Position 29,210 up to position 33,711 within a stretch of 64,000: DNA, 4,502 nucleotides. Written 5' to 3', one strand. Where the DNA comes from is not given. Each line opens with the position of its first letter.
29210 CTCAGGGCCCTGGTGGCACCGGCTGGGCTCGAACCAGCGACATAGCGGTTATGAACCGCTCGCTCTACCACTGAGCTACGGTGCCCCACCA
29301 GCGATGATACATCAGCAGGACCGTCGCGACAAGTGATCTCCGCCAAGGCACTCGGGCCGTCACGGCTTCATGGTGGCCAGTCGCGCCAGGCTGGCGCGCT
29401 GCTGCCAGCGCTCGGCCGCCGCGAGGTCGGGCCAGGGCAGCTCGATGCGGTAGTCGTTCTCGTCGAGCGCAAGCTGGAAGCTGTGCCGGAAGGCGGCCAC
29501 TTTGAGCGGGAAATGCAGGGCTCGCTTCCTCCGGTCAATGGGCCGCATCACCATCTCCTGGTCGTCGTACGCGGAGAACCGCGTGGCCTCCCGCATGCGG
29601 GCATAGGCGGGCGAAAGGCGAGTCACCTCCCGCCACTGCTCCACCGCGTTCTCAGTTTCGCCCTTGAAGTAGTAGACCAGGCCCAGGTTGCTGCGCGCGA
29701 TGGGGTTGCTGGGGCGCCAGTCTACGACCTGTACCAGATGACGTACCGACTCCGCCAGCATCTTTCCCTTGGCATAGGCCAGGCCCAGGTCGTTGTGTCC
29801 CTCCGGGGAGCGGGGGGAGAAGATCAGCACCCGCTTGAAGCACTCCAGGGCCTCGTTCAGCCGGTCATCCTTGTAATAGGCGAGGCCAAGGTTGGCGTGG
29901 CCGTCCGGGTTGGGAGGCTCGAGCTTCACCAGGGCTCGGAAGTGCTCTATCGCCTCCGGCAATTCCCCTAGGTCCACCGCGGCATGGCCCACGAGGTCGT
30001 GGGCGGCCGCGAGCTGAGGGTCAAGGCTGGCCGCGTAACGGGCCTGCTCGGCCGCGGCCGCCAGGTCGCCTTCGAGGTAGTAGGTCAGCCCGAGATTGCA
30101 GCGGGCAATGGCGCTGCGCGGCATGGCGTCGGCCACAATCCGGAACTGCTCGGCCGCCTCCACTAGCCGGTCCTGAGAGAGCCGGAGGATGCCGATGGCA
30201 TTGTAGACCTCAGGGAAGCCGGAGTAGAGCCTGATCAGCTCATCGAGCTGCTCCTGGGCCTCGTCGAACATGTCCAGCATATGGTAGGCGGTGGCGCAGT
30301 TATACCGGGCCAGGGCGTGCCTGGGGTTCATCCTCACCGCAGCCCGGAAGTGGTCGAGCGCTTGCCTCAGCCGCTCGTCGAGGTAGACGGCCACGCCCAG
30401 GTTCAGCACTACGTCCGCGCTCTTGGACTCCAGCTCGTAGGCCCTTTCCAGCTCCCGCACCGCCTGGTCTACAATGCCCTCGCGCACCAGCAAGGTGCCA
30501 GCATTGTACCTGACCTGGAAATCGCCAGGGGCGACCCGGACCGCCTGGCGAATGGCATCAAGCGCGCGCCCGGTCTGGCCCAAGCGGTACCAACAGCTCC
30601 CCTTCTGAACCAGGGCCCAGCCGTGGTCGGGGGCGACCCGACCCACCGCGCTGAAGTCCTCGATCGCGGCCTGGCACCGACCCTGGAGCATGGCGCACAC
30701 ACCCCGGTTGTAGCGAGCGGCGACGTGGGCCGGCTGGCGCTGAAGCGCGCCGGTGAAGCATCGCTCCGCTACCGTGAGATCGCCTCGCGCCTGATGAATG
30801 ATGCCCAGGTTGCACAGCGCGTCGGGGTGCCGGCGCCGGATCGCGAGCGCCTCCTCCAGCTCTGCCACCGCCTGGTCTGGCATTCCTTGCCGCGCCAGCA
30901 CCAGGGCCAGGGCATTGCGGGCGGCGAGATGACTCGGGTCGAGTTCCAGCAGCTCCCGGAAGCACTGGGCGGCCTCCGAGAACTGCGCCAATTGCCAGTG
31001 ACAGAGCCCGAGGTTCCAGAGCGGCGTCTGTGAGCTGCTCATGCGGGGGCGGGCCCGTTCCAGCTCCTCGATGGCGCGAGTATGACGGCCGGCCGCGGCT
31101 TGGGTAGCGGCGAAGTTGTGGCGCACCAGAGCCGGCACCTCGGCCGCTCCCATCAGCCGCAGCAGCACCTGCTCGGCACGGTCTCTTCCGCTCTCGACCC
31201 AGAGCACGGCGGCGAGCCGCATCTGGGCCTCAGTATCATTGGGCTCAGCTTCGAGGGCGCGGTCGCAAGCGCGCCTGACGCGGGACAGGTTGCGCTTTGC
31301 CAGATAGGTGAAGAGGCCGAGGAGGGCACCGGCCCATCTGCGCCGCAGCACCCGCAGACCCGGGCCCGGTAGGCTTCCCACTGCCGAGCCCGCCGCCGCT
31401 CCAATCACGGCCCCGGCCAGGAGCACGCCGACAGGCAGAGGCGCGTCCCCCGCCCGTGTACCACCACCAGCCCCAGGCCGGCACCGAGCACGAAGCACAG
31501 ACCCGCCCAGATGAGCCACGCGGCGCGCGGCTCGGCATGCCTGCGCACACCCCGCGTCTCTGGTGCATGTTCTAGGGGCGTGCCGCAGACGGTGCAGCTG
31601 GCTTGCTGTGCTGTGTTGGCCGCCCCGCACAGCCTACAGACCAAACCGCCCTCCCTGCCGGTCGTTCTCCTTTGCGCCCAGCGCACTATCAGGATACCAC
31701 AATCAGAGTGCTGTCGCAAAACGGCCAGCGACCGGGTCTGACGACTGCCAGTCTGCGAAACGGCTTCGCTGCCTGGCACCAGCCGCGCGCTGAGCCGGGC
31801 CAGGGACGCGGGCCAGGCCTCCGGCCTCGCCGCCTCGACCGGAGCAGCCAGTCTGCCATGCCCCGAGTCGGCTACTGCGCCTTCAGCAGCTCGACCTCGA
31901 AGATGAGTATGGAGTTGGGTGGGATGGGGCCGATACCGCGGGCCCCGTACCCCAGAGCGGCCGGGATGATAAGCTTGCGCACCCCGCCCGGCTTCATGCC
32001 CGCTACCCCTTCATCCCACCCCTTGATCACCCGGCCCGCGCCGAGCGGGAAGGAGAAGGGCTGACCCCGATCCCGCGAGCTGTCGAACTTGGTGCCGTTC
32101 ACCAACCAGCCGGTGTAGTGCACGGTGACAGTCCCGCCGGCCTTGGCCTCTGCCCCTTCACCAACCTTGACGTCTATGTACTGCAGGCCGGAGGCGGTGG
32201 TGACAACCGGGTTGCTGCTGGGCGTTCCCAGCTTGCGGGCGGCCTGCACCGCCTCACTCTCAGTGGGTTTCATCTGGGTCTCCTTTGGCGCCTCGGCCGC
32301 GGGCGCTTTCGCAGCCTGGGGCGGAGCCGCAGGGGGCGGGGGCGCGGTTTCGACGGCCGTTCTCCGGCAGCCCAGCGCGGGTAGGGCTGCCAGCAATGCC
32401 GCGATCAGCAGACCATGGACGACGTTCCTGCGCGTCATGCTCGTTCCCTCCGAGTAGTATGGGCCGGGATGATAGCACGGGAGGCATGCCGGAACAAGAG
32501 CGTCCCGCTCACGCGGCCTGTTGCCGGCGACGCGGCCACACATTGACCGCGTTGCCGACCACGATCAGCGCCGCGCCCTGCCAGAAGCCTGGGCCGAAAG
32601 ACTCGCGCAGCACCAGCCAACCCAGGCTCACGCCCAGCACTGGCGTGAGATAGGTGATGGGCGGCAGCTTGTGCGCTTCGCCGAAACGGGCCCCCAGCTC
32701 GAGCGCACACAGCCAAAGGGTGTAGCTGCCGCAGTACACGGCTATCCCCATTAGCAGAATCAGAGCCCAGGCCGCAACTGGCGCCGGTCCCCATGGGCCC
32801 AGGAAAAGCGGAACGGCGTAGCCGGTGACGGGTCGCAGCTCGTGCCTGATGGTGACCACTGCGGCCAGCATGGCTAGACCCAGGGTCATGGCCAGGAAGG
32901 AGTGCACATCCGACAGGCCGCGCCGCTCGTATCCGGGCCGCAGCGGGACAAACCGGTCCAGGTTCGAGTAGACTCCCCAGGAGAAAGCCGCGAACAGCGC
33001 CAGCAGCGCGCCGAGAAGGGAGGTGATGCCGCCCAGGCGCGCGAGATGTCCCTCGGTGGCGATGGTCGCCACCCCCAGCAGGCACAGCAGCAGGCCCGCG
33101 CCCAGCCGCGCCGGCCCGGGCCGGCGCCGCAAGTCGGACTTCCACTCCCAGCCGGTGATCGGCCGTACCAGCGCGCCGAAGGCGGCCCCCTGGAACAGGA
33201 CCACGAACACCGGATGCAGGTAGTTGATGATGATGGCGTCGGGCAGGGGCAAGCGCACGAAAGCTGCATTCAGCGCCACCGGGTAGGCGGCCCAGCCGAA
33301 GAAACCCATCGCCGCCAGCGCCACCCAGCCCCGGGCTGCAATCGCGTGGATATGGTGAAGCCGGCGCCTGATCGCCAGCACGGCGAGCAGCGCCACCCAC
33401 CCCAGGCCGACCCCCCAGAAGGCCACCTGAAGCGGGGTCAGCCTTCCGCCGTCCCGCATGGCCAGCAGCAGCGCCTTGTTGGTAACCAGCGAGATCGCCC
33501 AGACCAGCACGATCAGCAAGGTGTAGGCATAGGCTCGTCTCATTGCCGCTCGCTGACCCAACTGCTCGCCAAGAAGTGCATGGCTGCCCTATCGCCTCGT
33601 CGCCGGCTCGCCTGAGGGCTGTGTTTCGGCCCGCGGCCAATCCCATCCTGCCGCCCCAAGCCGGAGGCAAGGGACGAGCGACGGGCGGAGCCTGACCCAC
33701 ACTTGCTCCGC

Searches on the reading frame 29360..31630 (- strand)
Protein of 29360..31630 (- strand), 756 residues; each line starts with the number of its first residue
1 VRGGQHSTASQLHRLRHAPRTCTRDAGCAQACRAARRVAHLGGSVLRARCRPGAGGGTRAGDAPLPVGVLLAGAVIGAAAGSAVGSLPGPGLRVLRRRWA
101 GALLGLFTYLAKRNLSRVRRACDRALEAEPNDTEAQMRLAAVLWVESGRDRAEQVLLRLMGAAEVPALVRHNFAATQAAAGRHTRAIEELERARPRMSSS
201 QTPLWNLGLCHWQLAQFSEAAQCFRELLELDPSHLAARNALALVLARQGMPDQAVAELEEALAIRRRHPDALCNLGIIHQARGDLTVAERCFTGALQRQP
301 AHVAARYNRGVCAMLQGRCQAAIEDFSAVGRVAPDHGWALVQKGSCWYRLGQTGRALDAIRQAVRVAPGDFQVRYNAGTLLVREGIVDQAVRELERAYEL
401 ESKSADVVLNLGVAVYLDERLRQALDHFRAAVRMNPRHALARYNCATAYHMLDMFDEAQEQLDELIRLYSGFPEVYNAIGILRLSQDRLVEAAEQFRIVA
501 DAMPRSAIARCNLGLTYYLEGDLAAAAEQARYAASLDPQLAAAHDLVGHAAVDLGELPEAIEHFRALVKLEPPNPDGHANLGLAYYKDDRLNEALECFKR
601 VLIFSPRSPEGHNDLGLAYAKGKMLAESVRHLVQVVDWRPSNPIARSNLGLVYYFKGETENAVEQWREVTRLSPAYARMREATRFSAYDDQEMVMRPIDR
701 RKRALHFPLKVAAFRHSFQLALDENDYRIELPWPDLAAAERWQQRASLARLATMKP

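Call 5: search_protein_families(library=pfam, proteins=[window:29360-31630:-], max_evalue=1)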
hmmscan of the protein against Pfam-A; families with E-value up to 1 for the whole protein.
window:29360-31630:- (756 aa): 36 families (the best 25 are shown)
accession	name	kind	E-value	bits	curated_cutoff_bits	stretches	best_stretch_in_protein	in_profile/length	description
PF07719.23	TPR_2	-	2.3e-62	202.5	27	10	204-234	4-34/34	Tetratricopeptide repeat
PF13414.12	TPR_11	-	2.8e-53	177.8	26.8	8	548-587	1-40/42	TPR repeat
PF00515.34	TPR_1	-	2.4e-52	173.1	27.8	9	576-606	2-32/34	Tetratricopeptide repeat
PF13432.12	TPR_16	-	9.5e-48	160.6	32.7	9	274-328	2-56/65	Tetratricopeptide repeat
PF13181.12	TPR_8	-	2.9e-38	127.2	25.7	4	204-234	4-34/34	Tetratricopeptide repeat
PF14559.12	TPR_19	-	2e-37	127.8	25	8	419-477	5-63/68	Tetratricopeptide repeat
PF13431.12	TPR_17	-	2.6e-37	124.4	24.4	4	223-255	1-33/34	Tetratricopeptide repeat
PF13424.12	TPR_12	-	2e-29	102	30.1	8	236-298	4-74/77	Tetratricopeptide repeat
PF13428.12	TPR_14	-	1.8e-27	93.4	23.5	7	236-276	2-42/44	Tetratricopeptide repeat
PF13371.12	TPR_9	-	1.9e-20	73.1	35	4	275-335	1-61/73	Tetratricopeptide repeat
PF13174.12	TPR_6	-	5.2e-20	71.1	26.3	1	204-233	3-32/33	Tetratricopeptide repeat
PF23914.1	TPR_CcmH_CycH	-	1.1e-19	71.3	42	4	337-436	52-152/158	Cytochrome c-type biogenesis protein H TPR domain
PF12895.13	ANAPC3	-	3.6e-19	69.3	27.2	3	207-261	29-82/82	Anaphase-promoting complex, cyclosome, subunit 3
PF24575.1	TPR_Slam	-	8.6e-14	52.3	35.2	3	390-461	30-103/104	Surface lipoprotein assembly modifier, N-terminal TPR repeats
PF14561.12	TPR_20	-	2.2e-13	50.8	25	2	121-160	10-49/90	Tetratricopeptide repeat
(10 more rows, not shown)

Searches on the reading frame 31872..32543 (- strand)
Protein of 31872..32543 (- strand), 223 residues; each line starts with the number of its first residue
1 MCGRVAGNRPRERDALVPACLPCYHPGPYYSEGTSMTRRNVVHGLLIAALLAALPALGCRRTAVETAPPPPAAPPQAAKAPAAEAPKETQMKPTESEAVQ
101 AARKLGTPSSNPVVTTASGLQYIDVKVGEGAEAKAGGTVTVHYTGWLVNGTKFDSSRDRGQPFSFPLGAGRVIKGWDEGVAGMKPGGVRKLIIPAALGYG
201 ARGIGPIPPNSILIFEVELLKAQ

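Call 7: search_protein_families(library=pfam, proteins=[window:31872-32543:-], max_evalue=0.001)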
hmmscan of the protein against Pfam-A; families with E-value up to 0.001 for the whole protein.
window:31872-32543:- (223 aa): 1 family
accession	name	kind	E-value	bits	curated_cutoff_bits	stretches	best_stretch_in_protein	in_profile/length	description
PF00254.34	FKBP_C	-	4.4e-35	120.3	21.1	1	132-220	4-94/94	FKBP-type peptidyl-prolyl cis-trans isomerase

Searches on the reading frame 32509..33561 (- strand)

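Call 7: search_protein_families(library=pfam, proteins=[window:32509-33561:-], max_evalue=0.001)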
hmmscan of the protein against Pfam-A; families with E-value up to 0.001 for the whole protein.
window:32509-33561:- (350 aa): 1 family
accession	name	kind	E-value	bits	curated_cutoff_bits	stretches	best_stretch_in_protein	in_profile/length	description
PF00892.27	EamA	-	8.1e-18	65.4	28.2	2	10-129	3-112/135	EamA-like transporter family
